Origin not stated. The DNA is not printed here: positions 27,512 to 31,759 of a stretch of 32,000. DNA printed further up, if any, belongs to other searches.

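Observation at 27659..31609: Giant (1316-aa) flagellar cap protein FliD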

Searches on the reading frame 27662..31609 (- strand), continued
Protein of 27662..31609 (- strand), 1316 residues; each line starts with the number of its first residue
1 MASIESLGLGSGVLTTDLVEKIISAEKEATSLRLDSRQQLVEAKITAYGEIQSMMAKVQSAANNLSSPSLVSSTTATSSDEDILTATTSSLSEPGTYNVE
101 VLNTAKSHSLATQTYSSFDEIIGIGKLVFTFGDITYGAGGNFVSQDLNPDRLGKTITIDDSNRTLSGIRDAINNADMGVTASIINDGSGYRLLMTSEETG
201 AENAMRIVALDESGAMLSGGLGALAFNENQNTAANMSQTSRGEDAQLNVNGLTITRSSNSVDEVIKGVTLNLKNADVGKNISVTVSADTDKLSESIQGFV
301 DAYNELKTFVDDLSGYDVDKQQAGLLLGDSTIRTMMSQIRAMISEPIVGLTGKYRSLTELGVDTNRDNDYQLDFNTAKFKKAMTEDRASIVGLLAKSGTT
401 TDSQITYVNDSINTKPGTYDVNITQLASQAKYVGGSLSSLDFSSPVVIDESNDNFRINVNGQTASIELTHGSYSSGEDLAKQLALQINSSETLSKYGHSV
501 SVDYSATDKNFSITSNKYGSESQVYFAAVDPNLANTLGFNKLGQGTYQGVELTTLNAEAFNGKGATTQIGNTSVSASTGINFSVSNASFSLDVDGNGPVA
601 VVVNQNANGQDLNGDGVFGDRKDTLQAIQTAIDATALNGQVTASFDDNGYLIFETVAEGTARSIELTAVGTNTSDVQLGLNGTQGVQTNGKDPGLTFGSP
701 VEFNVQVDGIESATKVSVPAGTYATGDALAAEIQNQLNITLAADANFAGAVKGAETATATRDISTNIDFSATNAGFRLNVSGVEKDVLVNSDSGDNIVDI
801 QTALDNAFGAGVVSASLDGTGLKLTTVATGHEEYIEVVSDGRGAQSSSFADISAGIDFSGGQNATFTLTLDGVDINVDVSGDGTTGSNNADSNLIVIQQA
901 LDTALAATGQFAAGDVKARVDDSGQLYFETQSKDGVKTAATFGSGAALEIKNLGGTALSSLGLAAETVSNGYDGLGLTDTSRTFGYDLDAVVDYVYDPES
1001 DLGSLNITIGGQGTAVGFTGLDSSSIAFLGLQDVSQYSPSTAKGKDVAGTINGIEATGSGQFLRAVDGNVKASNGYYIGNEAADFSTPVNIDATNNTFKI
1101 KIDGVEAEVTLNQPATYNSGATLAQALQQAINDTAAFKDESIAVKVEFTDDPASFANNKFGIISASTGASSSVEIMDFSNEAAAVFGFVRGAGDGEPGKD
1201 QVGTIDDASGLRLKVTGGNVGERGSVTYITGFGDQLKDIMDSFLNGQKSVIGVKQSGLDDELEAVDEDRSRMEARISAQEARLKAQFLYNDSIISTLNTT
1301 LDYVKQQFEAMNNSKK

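Call 34: find_related_loci(query=window:27662-31609:-, collection=genome_contigs, flank=10000)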
Query window:27662-31609:- (1316 aa) in genome_contigs; peptide patterns used: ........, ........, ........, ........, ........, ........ (x = any residue, [..] = any of these).
72 stretches matched a pattern; 18 encode a relative of the query (tblastn E <= 1e-3); 16 distinct loci.
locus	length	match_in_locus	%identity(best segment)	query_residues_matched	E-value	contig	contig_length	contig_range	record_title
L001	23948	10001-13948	94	1-1316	0e+0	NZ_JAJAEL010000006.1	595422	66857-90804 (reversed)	Thalassolituus alkanivorans strain TMPB967 NODE_6_length_595324_cov_216.630783, whole genome shotgun sequence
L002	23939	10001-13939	75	1-1314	0e+0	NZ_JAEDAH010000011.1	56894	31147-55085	Thalassolituus marinus strain IMCC1826 NODE_17_length_56810_cov_499.211914, whole genome shotgun sequence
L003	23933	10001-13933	71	1-1310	0e+0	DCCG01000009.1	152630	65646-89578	MAG TPA_asm: Thalassolituus sp. UBA1087 UBA1087_contig_2804, whole genome shotgun sequence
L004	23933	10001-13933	63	1-1311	0e+0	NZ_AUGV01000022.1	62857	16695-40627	Oceanobacter kriegii DSM 6294 G516DRAFT_scaffold00017.17_C, whole genome shotgun sequence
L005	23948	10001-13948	90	1-1316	0e+0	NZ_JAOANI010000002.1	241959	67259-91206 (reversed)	Thalassolituus pacificus strain 59MF3M-4 NODE_2_length_241875_cov_436.270905, whole genome shotgun sequence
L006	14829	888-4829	62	1-1311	0e+0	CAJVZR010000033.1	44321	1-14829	MAG TPA_asm: uncultured Oleispira sp. isolate SRR5469033_bin.57_MetaBAT_v2.12.1_MAG genome assembly, contig: NODE_493_le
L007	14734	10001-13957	60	1-1316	0e+0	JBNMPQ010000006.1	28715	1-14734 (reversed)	MAG: Oleispira sp. isolate 3300047666_117 Ga0491196_0001364, whole genome shotgun sequence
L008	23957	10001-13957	77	1-1316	0e+0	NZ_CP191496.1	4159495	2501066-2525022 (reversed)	Thalassolituus sp. LLYu03 chromosome, complete genome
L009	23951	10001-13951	60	1-1316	0e+0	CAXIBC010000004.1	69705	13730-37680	MAG TPA_asm: uncultured Oleispira sp. isolate ERR7163074_metabat2_42 genome assembly, contig: ERZ8868524.190, whole geno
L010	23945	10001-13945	64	1-1315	0e+0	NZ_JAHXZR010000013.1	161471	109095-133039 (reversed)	Oceanobacter mangrovi strain SM2-42 NODE_13_length_161471_cov_39.623612, whole genome shotgun sequence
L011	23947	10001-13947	88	1-1316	0e+0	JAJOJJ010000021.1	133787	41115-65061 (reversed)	MAG: Saccharospirillaceae bacterium isolate S5C81 S5CNODE_18_length_133787_cov_11.805439, whole genome shotgun sequence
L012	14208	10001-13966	61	1-1316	0e+0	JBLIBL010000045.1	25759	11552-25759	MAG: Polaribacter sp. isolate 3300053770_29 Ga0535642_0001167, whole genome shotgun sequence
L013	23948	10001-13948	70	1-1316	0e+0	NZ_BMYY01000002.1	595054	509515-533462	Bacterioplanes sanyensis strain KCTC 32220 sequence02, whole genome shotgun sequence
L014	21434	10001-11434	37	1-1312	4e-60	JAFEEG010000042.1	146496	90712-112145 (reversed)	MAG: Proteobacteria bacterium isolate SZAS AMP-60 PROT-AMP-16__42__length-146496, whole genome shotgun sequence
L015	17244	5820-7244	34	3-1312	4e-49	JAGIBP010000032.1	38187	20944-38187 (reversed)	MAG: Variovorax sp. isolate BIN51 scaffold32_cov0, whole genome shotgun sequence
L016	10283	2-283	70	1223-1316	4e-35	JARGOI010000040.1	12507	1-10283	MAG: Thalassolituus sp. isolate bin_em_oilr2.003 NODE_2546_length_12507_cov_10.520639, whole genome shotgun sequence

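Call 36: search_protein_families(library=pfam, proteins=[L001:6289-9411:+, L001:9480-9860:+, L001:4030-6063:-, L001:3044-4024:-, L001:1897-3048:-, L001:765-1901:-], max_evalue=0.001)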
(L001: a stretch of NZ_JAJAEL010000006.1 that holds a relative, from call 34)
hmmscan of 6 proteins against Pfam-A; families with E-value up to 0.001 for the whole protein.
L001:6289-9411:+ (1041 aa): 3 families
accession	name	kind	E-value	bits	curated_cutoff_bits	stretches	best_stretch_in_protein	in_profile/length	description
PF00669.25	Flagellin_N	-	1.6e-45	155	26.6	1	13-150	1-138/139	Bacterial flagellin N-terminal helical region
PF00700.27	Flagellin_C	-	2.1e-27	95.7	23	1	955-1040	1-86/86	Bacterial flagellin C-terminal helical region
PF07196.18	Flagellin_IN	-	4.6e-07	30.4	22.7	1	262-302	1-43/55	Flagellin hook IN motif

L001:9480-9860:+ (127 aa): 1 family
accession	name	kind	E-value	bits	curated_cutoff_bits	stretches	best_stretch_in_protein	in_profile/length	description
PF03646.20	FlaG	-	1.4e-18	67.3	23.8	1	45-116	22-93/101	FlaG protein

L001:4030-6063:- (678 aa): 2 families
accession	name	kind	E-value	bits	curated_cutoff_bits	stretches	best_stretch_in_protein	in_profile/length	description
PF01973.23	MptE-like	-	2.8e-30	105.8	34.6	1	256-427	2-170/171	6-hydroxymethylpterin diphosphokinase MptE-like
PF20157.4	Maf_flag10_N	-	1.7e-26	93.6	23.5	1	12-244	4-226/228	Glycosyltransferase Maf N-terminal domain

L001:3044-4024:- (327 aa): 9 families
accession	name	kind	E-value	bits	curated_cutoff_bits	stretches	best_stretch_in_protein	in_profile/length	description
PF16363.11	GDP_Man_Dehyd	-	3.4e-73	247.4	27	1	6-307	1-332/332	GDP-mannose 4,6 dehydratase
PF01370.27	Epimerase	-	1.2e-56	192.2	20.9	1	5-240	1-240/240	NAD dependent epimerase/dehydratase family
PF01073.25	3Beta_HSD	-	1e-21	77.7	22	1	6-218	1-220/280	3-beta hydroxysteroid dehydrogenase/isomerase family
PF02719.21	Polysacc_synt_2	-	8.5e-16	58.4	20.2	1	5-260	1-249/293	Polysaccharide biosynthesis protein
PF04321.23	RmlD_sub_bind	-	4e-10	39.7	27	1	5-155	3-133/287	RmlD substrate binding domain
PF13460.12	NAD_binding_10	-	4.7e-10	40.1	27.2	1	9-129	1-104/184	NAD(P)H-binding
PF07993.18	NAD_binding_4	-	6e-10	39.1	20.1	1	7-179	1-209/258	Male sterility protein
PF05368.20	NmrA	-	1.1e-09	38.7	27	1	1-122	1-106/298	NmrA-like family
PF00106.31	adh_short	-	1.7e-05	24.8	26.6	0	4-75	2-73/195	short chain dehydrogenase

L001:1897-3048:- (384 aa): 3 families
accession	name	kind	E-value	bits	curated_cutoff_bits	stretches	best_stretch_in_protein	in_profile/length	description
PF01041.23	DegT_DnrJ_EryC1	-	1.4e-79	268.4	19.8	1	27-376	4-345/360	DegT/DnrJ/EryC1/StrS aminotransferase family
PF01212.27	Beta_elim_lyase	-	8e-07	29.1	27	1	49-241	33-226/288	Beta-eliminating lyase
PF01276.26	OKR_DC_1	-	0.00027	20.3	27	1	51-118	69-136/417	Orn/Lys/Arg decarboxylase, major domain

L001:765-1901:- (379 aa): 1 family
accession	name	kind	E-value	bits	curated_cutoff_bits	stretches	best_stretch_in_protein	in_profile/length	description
PF02350.25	Epimerase_2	-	4.3e-74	249.9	30.6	1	24-364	3-346/347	UDP-N-acetylglucosamine 2-epimerase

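Call 64: search_protein_families(library=pfam, proteins=[L002:122-3124:+, L002:3135-4373:+, L002:5593-9429:+, L009:847-1923:+], max_evalue=0.001)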
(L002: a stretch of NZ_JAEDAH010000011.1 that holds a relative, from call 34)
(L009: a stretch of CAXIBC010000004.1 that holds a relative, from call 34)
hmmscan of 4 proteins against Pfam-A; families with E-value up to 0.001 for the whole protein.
L002:122-3124:+ (1001 aa): 4 families
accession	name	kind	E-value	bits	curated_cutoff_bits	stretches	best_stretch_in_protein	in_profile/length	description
PF22638.1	FlgK_D1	-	1.2e-73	248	28.6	1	101-334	2-233/233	Flagellar hook-associated protein FlgK helical domain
PF06429.18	Flg_bbr_C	-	3.7e-07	30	23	1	961-998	8-45/46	Flagellar basal body rod FlgEFG protein C-terminal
PF21158.3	flgK_1st_1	-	0.00021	21.7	24.2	0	359-436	11-81/81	Flagellar hook-associated protein 1, D2-like domain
PF00460.25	Flg_bb_rod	-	0.00065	20.1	20.7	1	13-43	1-31/31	Flagella basal body rod protein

L002:3135-4373:+ (413 aa): 2 families
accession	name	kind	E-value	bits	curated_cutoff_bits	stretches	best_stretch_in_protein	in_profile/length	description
PF00669.25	Flagellin_N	-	3.6e-23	82.6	26.6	1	4-140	1-137/139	Bacterial flagellin N-terminal helical region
PF00700.27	Flagellin_C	-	3.1e-05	24.6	23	1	332-403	3-74/86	Bacterial flagellin C-terminal helical region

L002:5593-9429:+ (1279 aa): 3 families
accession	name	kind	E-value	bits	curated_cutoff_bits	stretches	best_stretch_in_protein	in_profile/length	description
PF00669.25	Flagellin_N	-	6.2e-45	153.1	26.6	1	29-166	1-138/139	Bacterial flagellin N-terminal helical region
PF00700.27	Flagellin_C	-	2.3e-27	95.6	23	1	1193-1278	1-86/86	Bacterial flagellin C-terminal helical region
PF07196.18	Flagellin_IN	-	0.00015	22.4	22.7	0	951-1006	1-46/55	Flagellin hook IN motif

L009:847-1923:+ (359 aa): 2 families
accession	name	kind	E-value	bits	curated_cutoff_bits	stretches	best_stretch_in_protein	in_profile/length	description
PF01832.25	Glucosaminidase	-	2e-34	119.3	30.2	1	202-337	2-120/123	Mannosyl-glycoprotein endo-beta-N-acetylglucosaminidase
PF10135.14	Rod-binding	-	6e-17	62.4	25.1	1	51-101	1-51/51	Rod binding protein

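Call 74: find_related_loci(query=A3, collection=metagenome_contigs, flank=8000)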
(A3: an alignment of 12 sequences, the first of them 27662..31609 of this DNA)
Query A3 (1316 aa) in metagenome_contigs; peptide patterns used: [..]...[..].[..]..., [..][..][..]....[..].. (x = any residue, [..] = any of these).
600 stretches matched a pattern (row limit reached: there are more); 556 encode a relative of the query (tblastn E <= 1e-3); the best 80 are kept; 80 distinct loci.
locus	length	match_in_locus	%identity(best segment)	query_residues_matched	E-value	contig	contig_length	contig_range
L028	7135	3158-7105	98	1-1316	0e+0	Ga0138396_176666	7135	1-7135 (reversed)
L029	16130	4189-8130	62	1-1311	0e+0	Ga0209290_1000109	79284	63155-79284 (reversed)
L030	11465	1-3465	69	162-1316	0e+0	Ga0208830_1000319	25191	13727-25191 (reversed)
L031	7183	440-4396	61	1-1316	0e+0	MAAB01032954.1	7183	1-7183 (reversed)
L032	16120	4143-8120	59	1-1316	0e+0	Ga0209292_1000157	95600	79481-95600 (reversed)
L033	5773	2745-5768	65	1-1007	0e+0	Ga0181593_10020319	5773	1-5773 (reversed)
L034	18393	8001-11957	61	1-1316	0e+0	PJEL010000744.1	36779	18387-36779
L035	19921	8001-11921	39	1-1314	0e+0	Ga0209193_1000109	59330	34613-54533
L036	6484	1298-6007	58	1-820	0e+0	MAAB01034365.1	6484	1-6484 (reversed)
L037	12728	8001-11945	61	1-1312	0e+0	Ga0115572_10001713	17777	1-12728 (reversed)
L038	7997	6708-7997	68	1-429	1e-178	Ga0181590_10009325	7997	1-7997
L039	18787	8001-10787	42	1-1311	1e-120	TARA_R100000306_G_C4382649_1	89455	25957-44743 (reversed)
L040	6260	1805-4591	42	1-1311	2e-121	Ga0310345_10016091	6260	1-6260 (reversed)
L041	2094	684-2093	46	1-474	6e-128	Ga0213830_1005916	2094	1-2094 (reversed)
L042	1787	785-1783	62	1-333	6e-129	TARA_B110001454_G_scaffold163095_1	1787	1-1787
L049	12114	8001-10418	34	1-1314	1e-108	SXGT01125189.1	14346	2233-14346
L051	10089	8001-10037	39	1-1316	8e-100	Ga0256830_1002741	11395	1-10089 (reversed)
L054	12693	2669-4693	39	1-1316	2e-96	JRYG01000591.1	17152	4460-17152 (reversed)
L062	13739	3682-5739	35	1-1316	9e-89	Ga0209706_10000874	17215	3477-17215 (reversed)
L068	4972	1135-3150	37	4-1316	3e-87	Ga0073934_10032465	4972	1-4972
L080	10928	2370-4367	38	1-1316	1e-83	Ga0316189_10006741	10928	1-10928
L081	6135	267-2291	34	1-1316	8e-84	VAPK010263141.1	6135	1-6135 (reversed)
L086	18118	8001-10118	32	1-1316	3e-81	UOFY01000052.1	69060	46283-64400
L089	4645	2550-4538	35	9-1316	1e-80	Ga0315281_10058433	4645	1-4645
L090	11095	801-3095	36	1-1314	4e-80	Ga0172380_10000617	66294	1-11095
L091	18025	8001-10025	36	1-1316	4e-80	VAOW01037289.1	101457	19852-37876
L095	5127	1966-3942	36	8-1316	5e-79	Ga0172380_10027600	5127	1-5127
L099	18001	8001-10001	35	4-1316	5e-76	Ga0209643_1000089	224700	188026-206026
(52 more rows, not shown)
